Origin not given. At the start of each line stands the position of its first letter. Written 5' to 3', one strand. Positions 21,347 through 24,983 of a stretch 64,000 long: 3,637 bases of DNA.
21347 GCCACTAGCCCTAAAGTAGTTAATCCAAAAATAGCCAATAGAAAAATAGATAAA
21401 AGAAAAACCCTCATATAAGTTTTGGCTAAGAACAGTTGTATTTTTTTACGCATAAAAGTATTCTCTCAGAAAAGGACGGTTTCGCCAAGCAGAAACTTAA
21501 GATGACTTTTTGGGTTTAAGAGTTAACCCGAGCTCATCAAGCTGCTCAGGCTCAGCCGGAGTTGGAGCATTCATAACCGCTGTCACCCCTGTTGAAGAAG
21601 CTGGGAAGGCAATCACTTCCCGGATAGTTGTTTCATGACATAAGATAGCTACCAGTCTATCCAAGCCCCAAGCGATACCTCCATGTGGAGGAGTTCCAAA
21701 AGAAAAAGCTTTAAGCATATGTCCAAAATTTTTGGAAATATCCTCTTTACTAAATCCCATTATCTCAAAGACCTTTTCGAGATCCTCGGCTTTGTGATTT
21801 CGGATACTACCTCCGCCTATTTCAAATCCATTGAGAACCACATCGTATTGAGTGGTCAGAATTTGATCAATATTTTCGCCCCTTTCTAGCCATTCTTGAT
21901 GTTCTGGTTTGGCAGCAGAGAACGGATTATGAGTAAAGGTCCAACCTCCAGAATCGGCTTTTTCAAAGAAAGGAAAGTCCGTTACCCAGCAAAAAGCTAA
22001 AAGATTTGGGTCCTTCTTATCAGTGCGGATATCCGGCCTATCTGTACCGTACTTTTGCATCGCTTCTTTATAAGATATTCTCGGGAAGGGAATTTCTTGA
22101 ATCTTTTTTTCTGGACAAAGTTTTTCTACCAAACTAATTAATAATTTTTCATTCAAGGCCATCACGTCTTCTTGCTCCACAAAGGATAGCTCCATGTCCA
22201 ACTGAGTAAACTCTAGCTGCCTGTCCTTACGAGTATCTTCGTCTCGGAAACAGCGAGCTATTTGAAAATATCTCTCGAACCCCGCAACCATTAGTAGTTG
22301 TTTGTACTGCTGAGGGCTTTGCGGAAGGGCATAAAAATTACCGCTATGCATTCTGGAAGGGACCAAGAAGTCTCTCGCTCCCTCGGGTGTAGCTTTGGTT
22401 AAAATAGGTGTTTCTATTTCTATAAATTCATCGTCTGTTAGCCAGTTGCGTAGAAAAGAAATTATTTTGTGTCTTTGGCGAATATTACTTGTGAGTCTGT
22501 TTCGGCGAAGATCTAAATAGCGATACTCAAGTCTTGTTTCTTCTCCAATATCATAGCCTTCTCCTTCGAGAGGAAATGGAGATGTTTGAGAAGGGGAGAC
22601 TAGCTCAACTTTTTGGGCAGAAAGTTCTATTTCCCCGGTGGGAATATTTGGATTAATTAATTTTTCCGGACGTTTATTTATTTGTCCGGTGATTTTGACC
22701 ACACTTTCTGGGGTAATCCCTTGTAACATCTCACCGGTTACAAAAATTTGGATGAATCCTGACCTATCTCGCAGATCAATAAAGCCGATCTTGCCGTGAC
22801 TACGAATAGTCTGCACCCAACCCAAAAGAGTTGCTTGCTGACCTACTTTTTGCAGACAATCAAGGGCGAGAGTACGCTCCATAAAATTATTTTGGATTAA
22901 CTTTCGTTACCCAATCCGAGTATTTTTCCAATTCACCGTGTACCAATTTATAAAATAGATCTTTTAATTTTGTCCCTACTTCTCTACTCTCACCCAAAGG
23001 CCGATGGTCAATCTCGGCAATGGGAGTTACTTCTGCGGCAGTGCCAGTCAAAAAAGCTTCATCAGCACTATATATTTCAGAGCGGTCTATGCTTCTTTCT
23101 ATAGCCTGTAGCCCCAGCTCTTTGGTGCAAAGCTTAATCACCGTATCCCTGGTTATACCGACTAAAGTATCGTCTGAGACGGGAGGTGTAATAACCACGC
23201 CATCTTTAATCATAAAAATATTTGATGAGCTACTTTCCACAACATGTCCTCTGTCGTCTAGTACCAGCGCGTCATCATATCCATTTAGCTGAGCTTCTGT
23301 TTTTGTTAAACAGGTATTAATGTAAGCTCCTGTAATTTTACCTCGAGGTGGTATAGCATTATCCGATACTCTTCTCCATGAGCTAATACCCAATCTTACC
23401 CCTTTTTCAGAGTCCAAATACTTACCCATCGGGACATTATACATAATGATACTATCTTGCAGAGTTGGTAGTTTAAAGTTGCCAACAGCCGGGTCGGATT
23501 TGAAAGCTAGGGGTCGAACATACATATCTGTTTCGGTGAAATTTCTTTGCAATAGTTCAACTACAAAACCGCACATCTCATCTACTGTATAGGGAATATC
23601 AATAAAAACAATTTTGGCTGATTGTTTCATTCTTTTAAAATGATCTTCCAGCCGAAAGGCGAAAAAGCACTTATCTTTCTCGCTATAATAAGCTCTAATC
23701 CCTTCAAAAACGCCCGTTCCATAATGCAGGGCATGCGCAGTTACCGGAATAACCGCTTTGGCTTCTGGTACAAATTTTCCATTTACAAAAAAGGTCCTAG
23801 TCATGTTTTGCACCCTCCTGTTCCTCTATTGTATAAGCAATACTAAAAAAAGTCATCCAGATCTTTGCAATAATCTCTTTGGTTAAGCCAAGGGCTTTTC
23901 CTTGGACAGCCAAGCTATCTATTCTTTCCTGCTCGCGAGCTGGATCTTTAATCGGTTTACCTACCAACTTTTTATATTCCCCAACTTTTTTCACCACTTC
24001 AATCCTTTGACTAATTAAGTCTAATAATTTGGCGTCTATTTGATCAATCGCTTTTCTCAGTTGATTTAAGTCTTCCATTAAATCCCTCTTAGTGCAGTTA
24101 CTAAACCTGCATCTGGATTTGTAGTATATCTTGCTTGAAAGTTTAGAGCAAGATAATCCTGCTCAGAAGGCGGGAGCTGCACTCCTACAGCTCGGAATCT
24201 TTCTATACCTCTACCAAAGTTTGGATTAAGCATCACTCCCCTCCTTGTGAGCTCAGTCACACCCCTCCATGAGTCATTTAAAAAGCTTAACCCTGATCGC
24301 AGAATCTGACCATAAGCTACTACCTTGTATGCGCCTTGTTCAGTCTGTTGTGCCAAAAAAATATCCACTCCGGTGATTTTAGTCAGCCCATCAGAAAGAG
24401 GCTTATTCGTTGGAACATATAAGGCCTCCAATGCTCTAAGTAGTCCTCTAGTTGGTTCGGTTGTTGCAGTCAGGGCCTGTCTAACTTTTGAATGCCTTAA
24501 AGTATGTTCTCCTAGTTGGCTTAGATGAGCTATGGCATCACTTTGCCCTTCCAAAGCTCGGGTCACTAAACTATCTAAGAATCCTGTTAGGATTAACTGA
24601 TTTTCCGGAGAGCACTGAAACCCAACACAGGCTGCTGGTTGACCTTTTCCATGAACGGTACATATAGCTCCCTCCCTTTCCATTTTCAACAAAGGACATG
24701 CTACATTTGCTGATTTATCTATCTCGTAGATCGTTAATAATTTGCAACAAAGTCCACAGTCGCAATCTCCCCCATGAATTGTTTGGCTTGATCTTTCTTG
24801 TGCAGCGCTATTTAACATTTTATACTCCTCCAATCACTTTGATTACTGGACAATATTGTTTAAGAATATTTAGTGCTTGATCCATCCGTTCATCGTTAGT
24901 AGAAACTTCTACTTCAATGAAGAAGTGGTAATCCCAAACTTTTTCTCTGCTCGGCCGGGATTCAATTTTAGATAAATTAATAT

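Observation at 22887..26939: Compact chorismate-to-Phe/Tyr operon with an unusual TyrA-PheA (prephenate dehydrogenase-dehydratase) fusion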

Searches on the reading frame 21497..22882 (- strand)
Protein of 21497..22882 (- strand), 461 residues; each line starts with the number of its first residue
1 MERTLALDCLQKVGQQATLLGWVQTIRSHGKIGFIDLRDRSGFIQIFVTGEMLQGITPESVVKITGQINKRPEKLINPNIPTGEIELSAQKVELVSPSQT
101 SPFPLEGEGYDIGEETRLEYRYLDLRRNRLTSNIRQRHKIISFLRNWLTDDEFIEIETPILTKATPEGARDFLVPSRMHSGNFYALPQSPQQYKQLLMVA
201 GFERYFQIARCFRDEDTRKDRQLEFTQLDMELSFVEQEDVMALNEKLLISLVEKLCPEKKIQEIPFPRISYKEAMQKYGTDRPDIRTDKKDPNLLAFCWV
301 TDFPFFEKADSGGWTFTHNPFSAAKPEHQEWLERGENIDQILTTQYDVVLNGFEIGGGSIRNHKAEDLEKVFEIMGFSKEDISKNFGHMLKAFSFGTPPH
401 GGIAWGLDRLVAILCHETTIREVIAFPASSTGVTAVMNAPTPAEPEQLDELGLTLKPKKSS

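Call 3: search_protein_families(library=pfam, proteins=[window:21497-22882:-], max_evalue=0.01)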
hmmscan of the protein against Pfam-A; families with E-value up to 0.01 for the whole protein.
window:21497-22882:- (461 aa): 2 families
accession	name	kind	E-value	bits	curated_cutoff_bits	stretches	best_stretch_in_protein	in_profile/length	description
PF00152.25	tRNA-synt_2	-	3.6e-117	391.3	25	1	114-428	2-306/308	tRNA synthetases class II (D, K and N)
PF01336.31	tRNA_anti-codon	-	6e-16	58.6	27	1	18-95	2-75/75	OB-fold nucleic acid binding domain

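Call 4: search_protein_families(library=ncbifam, proteins=[window:21497-22882:-], max_evalue=0.01)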
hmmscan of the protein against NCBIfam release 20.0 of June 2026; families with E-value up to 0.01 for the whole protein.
window:21497-22882:- (461 aa): 16 families
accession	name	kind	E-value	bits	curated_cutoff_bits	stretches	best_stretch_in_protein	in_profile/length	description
NF001750.0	PRK00476.1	equivalog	4e-187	623.1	443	2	11-289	15-297/590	aspartate--tRNA ligase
TIGR00459.1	aspS_bact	equivalog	3.2e-171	570.6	373.85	2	11-288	13-291/586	aspartate--tRNA ligase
NF009460.0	PRK12820.1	equivalog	4.5e-128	428.4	1379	2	10-290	31-326/723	bifunctional aspartyl-tRNA synthetase/aspartyl/glutamyl-tRNA amidotransferase subunit C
NF003483.0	PRK05159.1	equivalog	2e-69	234.6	353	1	2-428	4-431/438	aspartate--tRNA(Asn) ligase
TIGR00458.1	aspS_nondisc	equivalog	1.3e-57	195.7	368.4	1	13-428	11-421/428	aspartate--tRNA(Asn) ligase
NF001756.1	PRK00484.1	subfamily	1.8e-44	152.2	468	1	10-428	47-484/488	lysine--tRNA ligase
TIGR00499.1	lysS_bact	equivalog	2.3e-44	151.9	427.6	2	13-278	52-324/496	lysine--tRNA ligase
NF003037.0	PRK03932.1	equivalog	2.4e-42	145.4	414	2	11-259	13-266/451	asparagine--tRNA ligase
TIGR00457.1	asnS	equivalog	8.8e-42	143.5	342.6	2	10-260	12-269/455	asparagine--tRNA ligase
NF002821.0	PRK02983.1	equivalog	3e-31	108.3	742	2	11-249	656-893/1102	bifunctional lysylphosphatidylglycerol synthetase/lysine--tRNA ligase LysX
NF009101.0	PRK12445.1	subfamily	3.3e-30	105.1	1026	2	17-278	68-336/505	lysine--tRNA ligase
TIGR00462.1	genX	equivalog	1.2e-22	80.7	286.9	2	135-280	2-144/304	EF-P lysine aminoacylase EpmA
NF006828.0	PRK09350.1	equivalog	3.6e-20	72.5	264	2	132-278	14-156/325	elongation factor P--(R)-beta-lysine ligase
NF005054.0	PRK06462.1-4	equivalog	5.8e-17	61.7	309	1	118-428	9-310/318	asparagine synthetase A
NF005052.0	PRK06462.1-1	equivalog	7.3e-14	51.6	368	1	117-256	32-174/353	asparagine synthetase A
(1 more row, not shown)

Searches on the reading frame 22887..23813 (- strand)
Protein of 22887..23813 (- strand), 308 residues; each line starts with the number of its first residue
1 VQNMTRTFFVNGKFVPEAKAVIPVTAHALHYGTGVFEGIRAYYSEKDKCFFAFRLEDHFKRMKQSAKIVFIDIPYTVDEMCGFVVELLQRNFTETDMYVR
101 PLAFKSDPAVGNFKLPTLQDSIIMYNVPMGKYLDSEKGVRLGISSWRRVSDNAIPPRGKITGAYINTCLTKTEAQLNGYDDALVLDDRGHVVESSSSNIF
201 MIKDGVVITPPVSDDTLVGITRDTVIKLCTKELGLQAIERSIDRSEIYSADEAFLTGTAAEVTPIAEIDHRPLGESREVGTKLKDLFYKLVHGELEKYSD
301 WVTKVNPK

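Call 3: search_protein_families(library=pfam, proteins=[window:22887-23813:-], max_evalue=0.01)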
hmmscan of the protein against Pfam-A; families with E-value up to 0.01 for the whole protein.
window:22887-23813:- (308 aa): 1 family
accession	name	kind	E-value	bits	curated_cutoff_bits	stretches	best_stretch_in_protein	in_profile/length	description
PF01063.24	Aminotran_4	-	5e-50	170.9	28.5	1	34-268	1-223/223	Amino-transferase class IV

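Call 4: search_protein_families(library=ncbifam, proteins=[window:22887-23813:-], max_evalue=0.01)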
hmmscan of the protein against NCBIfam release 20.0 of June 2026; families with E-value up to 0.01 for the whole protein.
window:22887-23813:- (308 aa): 22 families
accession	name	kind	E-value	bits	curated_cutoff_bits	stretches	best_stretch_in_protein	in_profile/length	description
NF005146.0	PRK06606.1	equivalog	8.1e-105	350.1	279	1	1-305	2-306/307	branched-chain amino acid transaminase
TIGR01122.1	ilvE_I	equivalog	1.4e-93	313.4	245.55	1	9-305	1-298/298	branched-chain-amino-acid transaminase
NF006185.0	PRK08320.1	subfamily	5e-65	219.6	363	1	6-287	3-276/292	branched-chain amino acid aminotransferase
NF005726.0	PRK07544.1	equivalog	2.2e-62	210.8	396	1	8-293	13-290/295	branched-chain amino acid aminotransferase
NF009126.0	PRK12479.1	equivalog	6.3e-55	186.4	518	1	7-291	5-284/299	branched-chain-amino-acid transaminase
NF009896.0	PRK13356.1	equivalog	3.3e-45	154.4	262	1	4-292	6-284/287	branched-chain amino acid aminotransferase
NF009897.0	PRK13357.1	equivalog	7.7e-41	140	307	1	11-305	46-357/358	branched-chain amino acid aminotransferase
TIGR01123.1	ilvE_II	equivalog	1.1e-39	136.3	250.05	1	12-305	4-313/313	branched-chain-amino-acid transaminase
NF005209.0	PRK06680.1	subfamily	3.4e-35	121.3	320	1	4-289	1-279/286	D-amino-acid transaminase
TIGR01121.1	D_amino_aminoT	equivalog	6.6e-33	114.1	277.45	1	9-285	3-269/276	D-amino-acid transaminase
NF005800.0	PRK07650.1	equivalog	4.4e-32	111.5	308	1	8-290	3-275/290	aminodeoxychorismate lyase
NF005888.0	PRK07849.1-3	equivalog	5.9e-25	87.8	273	2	162-286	163-287/298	aminodeoxychorismate lyase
TIGR03461.1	pabC_Proteo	equivalog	3.5e-23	82.2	176.85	1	19-272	7-249/262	aminodeoxychorismate lyase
NF004761.0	PRK06092.1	equivalog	1.3e-21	77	260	1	136-272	118-251/268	aminodeoxychorismate lyase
NF009066.0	PRK12400.1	equivalog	1.7e-18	67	538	1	166-281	157-269/290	D-amino-acid transaminase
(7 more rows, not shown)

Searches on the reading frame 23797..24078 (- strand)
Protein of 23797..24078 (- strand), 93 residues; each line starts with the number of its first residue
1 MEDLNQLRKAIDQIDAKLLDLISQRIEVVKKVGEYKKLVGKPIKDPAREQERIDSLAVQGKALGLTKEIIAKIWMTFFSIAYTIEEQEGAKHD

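Call 3: search_protein_families(library=pfam, proteins=[window:23797-24078:-], max_evalue=0.01)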
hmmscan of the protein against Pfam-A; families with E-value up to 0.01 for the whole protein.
window:23797-24078:- (93 aa): 1 family
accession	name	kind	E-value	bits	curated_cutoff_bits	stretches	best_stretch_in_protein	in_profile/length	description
PF01817.26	CM_2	-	5.2e-21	75.1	27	1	7-85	1-79/80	Chorismate mutase type II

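Call 4: search_protein_families(library=ncbifam, proteins=[window:23797-24078:-], max_evalue=0.01)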
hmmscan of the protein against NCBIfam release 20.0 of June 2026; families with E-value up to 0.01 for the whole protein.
window:23797-24078:- (93 aa): 23 families
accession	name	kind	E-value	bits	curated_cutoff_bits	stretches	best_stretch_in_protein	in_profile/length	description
NF008400.0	PRK11199.1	equivalog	2.2e-17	63.1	273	1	2-91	3-92/374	bifunctional chorismate mutase/prephenate dehydrogenase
TIGR01805.1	CM_mono_grmpos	equivalog_domain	2.8e-16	59.6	71.2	1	4-57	1-54/81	chorismate mutase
TIGR01791.2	CM_archaeal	equivalog_domain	7.5e-16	57.9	66.95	1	4-81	1-78/83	chorismate mutase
NF009239.0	PRK12595.1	equivalog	5.4e-14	51.9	279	1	2-91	4-92/360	bifunctional 3-deoxy-7-phosphoheptulonate synthase/chorismate mutase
NF004925.0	PRK06285.1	equivalog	1.5e-13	50.6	77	1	2-74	7-79/99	chorismate mutase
TIGR01806.1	CM_mono2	equivalog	2.2e-13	50.4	74.15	1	17-75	8-66/114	gamma subclass chorismate mutase AroQ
TIGR01799.1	CM_T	equivalog_domain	2.4e-13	50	95.9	1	4-84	1-81/83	chorismate mutase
TIGR01801.1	CM_A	equivalog_domain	3.8e-13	49.6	106.35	1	3-92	5-93/102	chorismate mutase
TIGR01807.1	CM_P2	equivalog_domain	9.2e-12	45.1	69.55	1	4-75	1-73/76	chorismate mutase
NF006691.0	PRK09239.1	equivalog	5.4e-11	42.6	120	1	2-75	10-82/108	chorismate mutase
TIGR01803.1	CM-like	subfamily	1.7e-10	40.9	73.35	1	4-77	1-74/82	chorismate mutase family protein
TIGR01797.1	CM_P_1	equivalog_domain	2e-10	40.7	73.7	1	4-74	1-71/83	chorismate mutase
NF007910.0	PRK10622.1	equivalog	2.1e-10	40.1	577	1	3-74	6-77/386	bifunctional chorismate mutase/prephenate dehydratase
TIGR01808.1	CM_M_hiGC-arch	equivalog_domain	6.1e-10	39.1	52.15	1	4-57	2-55/74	chorismate mutase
TIGR01795.1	CM_mono_cladeE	equivalog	1e-09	38.9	107.55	1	2-76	3-76/94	chorismate mutase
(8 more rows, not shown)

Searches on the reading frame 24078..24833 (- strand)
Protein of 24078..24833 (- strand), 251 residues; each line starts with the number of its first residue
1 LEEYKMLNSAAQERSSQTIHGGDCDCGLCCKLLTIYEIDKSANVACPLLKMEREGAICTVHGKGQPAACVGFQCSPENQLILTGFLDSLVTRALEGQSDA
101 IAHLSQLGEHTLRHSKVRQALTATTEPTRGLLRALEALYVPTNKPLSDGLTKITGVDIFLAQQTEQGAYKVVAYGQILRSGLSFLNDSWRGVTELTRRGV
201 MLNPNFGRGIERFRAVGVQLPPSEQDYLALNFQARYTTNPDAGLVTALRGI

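Call 3: search_protein_families(library=pfam, proteins=[window:24078-24833:-], max_evalue=0.01)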
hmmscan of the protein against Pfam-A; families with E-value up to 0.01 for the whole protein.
window:24078-24833:- (251 aa): 0 families

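Call 4: search_protein_families(library=ncbifam, proteins=[window:24078-24833:-], max_evalue=0.01)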
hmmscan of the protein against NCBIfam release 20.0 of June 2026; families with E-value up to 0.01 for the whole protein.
window:24078-24833:- (251 aa): 0 families

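Call 15: find_homologous_proteins(query=window:24078-24833:-, max_evalue=0.001)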
Query window:24078-24833:- (251 aa): 1 proteins with E <= 0.001 among 919 candidates.
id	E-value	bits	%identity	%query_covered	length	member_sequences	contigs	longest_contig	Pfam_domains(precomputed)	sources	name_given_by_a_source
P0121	9.0e-128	443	100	80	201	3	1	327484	-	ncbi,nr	ncbi:hypothetical protein A3B55_01820 [Candidatus Daviesbacteria bacterium RIFCSPLOWO2_01_FULL_43_15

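Call 26: search_protein_families(library=pfam, proteins=[window:24078-24833:-], max_evalue=10)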
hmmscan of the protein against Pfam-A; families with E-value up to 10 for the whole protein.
window:24078-24833:- (251 aa): 0 families

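Call 42: predict_structure(protein=window:24078-24833:-)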
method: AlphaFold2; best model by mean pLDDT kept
length: 251 residues; sequences in the alignment: 1
mean_pLDDT: 34.4   pTM: 0.28
mean pLDDT of the five models: 34.4, 33.5, 32.2, 31.1, 29.4
residues with pLDDT >= 90: 0; 70-90: 0; 50-70: 3; < 50: 248
segments of 3 or more residues with pLDDT < 50: 1-84, 87-94, 96-251
pLDDT, mean of each block of 10 residues (from residue 1): 29 28 33 35 29 29 27 38 47 44 46 38 41 39 29 33 35 33 29 29 33 32 38 35 30 32
secondary structure, 60 per line:
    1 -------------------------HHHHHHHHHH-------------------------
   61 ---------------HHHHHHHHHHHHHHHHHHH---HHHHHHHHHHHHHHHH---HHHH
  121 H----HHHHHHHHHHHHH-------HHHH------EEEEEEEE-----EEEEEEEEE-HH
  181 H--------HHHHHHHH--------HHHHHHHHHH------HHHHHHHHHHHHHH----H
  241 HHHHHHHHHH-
elements in order: H26-35 H76-94 H98-113 H117-121 H126-138 H146-149 E156-163 E169-177 H190-197 H206-215 H222-235 H240-250

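Call 69: search_protein_families(library=phrogs, proteins=[window:24078-24833:-], max_evalue=1)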
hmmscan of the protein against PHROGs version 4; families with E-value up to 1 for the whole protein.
window:24078-24833:- (251 aa): 0 families

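Call 70: search_protein_families(library=padloc, proteins=[window:24078-24833:-], max_evalue=1)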
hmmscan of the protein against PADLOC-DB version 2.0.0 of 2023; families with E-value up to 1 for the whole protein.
window:24078-24833:- (251 aa): 0 families
